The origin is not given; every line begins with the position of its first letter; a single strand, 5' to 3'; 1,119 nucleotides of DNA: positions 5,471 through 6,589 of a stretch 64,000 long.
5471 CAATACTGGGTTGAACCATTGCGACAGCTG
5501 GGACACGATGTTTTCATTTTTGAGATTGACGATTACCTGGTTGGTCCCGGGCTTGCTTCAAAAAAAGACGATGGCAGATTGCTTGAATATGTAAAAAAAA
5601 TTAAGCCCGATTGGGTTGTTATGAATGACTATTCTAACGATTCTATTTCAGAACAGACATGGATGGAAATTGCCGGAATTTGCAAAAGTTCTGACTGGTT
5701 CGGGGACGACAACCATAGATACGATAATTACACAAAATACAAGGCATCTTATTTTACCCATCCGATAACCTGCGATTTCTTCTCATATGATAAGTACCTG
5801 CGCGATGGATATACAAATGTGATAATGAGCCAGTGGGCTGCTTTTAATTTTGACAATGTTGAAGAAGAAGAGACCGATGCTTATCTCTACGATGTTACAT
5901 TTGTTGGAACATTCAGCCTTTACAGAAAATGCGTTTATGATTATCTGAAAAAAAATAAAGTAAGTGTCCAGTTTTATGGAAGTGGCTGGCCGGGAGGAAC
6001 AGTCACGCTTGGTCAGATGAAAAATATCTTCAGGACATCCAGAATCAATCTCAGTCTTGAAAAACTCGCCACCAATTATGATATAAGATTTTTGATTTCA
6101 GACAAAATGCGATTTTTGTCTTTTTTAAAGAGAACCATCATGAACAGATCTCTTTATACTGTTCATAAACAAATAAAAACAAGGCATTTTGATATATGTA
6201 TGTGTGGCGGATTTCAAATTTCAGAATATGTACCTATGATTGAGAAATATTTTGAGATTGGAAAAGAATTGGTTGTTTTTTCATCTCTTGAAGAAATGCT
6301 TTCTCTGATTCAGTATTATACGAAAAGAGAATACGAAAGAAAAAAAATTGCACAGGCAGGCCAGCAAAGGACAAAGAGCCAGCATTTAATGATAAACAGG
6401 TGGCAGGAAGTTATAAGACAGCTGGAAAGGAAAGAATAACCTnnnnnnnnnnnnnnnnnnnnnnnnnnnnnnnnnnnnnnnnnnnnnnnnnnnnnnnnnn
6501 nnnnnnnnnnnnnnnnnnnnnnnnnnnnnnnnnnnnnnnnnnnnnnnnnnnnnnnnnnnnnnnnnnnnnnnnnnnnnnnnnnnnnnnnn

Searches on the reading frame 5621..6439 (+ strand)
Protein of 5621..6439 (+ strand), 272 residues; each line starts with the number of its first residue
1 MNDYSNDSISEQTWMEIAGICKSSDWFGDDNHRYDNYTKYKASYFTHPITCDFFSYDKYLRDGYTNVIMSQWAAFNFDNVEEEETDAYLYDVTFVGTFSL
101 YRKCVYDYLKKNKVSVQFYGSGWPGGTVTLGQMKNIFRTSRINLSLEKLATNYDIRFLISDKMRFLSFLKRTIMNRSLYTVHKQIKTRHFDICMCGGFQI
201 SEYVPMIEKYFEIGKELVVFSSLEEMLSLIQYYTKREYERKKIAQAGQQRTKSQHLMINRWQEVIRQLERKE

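Call 50: search_protein_families(library=pfam, proteins=[window:5621-6439:+], max_evalue=0.00001)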
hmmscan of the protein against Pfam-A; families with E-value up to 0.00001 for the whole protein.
window:5621-6439:+ (272 aa): 1 family
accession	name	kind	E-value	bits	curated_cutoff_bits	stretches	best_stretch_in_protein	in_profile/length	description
PF13524.12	Glyco_trans_1_2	-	1.6e-24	86.9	25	1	111-265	11-143/144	Glycosyl transferase-like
